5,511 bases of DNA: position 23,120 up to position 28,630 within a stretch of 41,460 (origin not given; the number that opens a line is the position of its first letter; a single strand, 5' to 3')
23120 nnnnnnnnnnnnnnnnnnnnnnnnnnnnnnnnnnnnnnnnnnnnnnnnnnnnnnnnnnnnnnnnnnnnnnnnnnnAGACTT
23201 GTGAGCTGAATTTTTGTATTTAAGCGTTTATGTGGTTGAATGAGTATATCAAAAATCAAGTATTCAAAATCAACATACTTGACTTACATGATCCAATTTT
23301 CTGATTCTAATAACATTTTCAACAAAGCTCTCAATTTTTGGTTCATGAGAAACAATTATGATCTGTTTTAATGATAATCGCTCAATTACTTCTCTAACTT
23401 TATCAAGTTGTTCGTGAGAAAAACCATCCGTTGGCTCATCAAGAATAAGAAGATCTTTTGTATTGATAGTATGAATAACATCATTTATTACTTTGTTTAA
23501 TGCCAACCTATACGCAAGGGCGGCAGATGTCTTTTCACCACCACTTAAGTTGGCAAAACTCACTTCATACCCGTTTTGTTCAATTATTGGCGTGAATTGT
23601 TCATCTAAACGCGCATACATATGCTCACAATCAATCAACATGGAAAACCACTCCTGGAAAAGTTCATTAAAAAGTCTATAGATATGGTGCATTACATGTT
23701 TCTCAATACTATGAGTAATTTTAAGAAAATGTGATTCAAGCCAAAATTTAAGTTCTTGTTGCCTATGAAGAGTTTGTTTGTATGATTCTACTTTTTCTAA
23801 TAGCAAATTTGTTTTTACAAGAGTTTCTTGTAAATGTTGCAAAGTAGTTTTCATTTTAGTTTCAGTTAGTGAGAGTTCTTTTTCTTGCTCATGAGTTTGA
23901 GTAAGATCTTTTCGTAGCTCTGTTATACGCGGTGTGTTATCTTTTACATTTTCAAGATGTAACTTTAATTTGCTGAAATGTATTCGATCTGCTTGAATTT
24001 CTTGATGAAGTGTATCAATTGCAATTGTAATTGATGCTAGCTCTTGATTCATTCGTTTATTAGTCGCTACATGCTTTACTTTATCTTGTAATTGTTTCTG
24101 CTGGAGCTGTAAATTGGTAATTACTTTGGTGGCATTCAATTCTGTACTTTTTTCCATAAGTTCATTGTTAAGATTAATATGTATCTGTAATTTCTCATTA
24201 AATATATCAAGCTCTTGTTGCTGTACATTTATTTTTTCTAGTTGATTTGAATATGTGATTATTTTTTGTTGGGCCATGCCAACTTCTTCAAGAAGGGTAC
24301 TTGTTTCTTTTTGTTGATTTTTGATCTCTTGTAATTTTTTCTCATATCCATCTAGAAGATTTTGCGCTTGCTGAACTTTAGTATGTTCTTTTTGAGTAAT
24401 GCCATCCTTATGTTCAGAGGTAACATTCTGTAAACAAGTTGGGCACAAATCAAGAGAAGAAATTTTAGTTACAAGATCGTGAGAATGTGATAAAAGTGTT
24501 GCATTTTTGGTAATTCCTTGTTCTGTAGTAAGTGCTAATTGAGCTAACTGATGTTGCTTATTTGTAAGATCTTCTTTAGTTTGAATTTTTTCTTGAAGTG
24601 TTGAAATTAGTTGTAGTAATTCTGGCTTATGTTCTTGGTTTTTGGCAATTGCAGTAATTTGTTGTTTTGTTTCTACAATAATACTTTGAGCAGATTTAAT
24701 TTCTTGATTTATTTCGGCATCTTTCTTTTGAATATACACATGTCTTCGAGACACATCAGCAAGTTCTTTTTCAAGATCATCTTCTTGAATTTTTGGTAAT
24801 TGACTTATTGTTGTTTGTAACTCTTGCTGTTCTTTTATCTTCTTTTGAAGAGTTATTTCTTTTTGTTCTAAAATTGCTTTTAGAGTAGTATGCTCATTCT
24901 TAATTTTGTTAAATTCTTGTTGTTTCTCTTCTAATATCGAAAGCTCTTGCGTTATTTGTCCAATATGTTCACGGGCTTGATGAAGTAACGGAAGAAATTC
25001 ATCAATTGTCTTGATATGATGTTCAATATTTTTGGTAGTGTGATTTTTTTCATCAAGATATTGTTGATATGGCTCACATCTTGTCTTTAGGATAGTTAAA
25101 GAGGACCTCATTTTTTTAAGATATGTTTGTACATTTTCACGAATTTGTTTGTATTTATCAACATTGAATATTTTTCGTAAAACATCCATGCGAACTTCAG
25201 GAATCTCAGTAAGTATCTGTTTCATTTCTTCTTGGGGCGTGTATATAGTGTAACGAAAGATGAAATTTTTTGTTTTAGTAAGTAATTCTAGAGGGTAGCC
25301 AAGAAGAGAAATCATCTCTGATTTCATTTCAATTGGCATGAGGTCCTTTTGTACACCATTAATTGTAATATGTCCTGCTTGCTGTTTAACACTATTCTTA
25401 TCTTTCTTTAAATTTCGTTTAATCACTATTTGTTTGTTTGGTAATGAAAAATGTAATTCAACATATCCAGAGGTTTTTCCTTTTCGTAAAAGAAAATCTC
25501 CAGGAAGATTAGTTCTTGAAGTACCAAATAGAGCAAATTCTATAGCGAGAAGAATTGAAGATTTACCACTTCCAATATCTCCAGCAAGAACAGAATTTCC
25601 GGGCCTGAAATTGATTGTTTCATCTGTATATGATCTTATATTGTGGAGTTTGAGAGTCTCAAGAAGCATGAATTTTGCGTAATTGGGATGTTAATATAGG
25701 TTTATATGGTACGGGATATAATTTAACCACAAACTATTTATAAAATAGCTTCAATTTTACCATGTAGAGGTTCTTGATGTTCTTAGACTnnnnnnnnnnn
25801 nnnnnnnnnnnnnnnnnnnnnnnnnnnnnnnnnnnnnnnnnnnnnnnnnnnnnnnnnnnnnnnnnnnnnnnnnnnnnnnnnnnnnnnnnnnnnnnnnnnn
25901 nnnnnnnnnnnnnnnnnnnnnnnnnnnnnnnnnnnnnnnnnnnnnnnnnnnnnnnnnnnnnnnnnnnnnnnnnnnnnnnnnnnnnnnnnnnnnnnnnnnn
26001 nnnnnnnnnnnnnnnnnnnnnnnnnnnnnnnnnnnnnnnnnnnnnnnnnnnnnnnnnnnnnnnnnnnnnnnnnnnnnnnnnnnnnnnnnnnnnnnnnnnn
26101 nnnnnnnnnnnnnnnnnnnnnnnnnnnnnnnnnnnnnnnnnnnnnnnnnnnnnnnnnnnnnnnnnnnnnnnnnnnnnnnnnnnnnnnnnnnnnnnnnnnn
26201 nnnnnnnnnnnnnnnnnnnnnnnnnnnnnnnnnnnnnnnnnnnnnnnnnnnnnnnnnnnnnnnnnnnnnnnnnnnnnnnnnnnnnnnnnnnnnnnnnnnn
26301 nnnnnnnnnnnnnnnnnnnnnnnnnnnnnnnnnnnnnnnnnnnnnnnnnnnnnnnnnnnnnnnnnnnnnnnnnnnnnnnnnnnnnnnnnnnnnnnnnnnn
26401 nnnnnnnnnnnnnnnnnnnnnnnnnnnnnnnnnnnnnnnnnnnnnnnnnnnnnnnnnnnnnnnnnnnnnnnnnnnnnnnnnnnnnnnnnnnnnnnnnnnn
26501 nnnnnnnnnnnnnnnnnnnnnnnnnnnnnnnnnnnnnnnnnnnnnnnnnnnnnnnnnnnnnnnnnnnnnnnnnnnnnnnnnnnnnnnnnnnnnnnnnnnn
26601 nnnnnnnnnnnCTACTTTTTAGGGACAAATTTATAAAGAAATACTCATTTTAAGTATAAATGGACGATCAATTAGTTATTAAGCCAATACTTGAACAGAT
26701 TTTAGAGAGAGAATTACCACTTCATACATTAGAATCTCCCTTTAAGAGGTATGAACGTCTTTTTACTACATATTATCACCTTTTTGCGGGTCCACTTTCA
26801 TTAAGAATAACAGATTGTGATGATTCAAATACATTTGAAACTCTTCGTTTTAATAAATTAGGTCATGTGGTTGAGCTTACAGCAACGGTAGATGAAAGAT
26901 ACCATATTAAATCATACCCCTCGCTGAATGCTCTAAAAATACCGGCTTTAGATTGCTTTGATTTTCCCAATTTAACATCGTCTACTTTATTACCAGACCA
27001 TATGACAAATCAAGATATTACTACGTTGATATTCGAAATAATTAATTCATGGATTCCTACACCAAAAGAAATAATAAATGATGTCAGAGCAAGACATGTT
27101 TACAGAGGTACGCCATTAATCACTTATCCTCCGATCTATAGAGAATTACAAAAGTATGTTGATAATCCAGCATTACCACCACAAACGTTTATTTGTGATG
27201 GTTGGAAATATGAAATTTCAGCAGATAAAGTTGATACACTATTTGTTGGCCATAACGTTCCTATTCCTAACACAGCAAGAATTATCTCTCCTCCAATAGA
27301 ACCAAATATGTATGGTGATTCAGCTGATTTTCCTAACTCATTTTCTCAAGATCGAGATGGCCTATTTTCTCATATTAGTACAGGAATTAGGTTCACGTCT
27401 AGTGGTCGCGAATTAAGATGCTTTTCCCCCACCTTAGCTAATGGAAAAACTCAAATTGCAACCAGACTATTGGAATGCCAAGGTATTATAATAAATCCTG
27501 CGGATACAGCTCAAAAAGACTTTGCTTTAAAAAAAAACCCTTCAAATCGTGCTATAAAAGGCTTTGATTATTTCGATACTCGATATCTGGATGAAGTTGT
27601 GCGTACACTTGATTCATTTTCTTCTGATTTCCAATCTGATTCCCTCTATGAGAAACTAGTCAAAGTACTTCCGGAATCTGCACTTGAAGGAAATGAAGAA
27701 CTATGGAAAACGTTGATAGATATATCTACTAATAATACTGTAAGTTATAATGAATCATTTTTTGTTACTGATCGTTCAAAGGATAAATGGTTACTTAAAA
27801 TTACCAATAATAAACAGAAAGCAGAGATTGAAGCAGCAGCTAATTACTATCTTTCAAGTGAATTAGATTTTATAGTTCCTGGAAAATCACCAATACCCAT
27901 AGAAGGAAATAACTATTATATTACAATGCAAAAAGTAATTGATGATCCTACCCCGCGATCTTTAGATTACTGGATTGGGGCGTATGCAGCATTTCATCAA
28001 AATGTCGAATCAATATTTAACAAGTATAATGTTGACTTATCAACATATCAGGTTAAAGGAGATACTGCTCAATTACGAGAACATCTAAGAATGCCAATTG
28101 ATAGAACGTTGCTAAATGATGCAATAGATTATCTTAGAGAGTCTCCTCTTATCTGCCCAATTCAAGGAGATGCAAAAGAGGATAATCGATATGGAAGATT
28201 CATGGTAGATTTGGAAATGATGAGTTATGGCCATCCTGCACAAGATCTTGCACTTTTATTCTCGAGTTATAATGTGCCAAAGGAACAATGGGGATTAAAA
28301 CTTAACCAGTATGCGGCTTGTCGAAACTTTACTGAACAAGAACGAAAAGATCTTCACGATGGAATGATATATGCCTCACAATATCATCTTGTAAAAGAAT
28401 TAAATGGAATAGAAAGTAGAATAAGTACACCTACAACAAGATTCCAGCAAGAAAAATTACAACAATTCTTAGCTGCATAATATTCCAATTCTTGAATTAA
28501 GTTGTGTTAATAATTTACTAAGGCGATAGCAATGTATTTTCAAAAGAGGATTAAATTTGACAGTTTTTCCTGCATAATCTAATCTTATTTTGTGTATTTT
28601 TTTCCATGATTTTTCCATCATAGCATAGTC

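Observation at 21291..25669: Rad50-type ATPase without Mre11, followed by an orphan protein and a PIN-PhoH ATPase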

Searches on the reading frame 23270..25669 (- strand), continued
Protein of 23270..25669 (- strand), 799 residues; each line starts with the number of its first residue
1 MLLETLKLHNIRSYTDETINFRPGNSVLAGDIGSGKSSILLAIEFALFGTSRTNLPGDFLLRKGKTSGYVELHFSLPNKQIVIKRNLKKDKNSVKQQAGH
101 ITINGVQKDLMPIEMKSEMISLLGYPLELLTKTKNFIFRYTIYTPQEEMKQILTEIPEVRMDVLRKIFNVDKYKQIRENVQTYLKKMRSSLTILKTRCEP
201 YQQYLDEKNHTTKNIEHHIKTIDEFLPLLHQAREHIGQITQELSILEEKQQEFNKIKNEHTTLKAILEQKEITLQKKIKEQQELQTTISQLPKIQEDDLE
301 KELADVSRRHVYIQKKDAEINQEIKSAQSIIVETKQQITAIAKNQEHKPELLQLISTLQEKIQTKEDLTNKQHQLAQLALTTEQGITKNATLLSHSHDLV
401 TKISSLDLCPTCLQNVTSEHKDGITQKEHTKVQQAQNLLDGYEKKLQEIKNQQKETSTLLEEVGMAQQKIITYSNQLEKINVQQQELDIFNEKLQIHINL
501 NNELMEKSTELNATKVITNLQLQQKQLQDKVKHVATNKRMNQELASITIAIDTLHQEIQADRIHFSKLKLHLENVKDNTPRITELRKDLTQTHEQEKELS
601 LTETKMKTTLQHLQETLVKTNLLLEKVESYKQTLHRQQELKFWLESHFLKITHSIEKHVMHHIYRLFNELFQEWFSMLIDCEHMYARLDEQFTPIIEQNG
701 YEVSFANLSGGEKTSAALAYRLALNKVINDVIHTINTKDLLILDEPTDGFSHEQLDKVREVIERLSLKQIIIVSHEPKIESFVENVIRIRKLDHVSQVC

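Call 99: search_protein_families(library=phrogs, proteins=[L023:4213-4752:+, L078:16287-16835:+, L021:8636-9910:+, L016:14616-15122:-], max_evalue=0.01)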
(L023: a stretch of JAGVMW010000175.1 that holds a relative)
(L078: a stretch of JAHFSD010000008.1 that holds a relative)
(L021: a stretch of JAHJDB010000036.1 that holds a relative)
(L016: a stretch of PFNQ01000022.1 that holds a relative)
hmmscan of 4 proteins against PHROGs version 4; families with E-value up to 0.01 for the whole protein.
L023:4213-4752:+ (179 aa): 0 families

L078:16287-16835:+ (182 aa): 0 families

L021:8636-9910:+ (424 aa): 0 families

L016:14616-15122:- (168 aa): 0 families

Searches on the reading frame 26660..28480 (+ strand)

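Call 3: search_protein_families(library=pfam, proteins=[window:26660-28480:+], max_evalue=0.01)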
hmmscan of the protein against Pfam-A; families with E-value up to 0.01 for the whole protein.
window:26660-28480:+ (606 aa): 1 family
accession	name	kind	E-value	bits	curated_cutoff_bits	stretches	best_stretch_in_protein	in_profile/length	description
PF01636.29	APH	-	0.0025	18.1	23.2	0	498-543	168-217/239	Phosphotransferase enzyme family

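Call 4: search_protein_families(library=padloc, proteins=[window:26660-28480:+], max_evalue=0.01)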
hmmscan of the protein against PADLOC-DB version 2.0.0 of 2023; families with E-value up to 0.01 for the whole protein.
window:26660-28480:+ (606 aa): 0 families

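Call 5: search_protein_families(library=ncbifam, proteins=[window:26660-28480:+], max_evalue=0.01)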
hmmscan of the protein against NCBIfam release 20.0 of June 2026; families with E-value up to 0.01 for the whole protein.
window:26660-28480:+ (606 aa): 0 families

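Call 99: search_protein_families(library=phrogs, proteins=[window:26660-28480:+], max_evalue=0.01)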
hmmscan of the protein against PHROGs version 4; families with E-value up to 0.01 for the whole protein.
window:26660-28480:+ (606 aa): 0 families
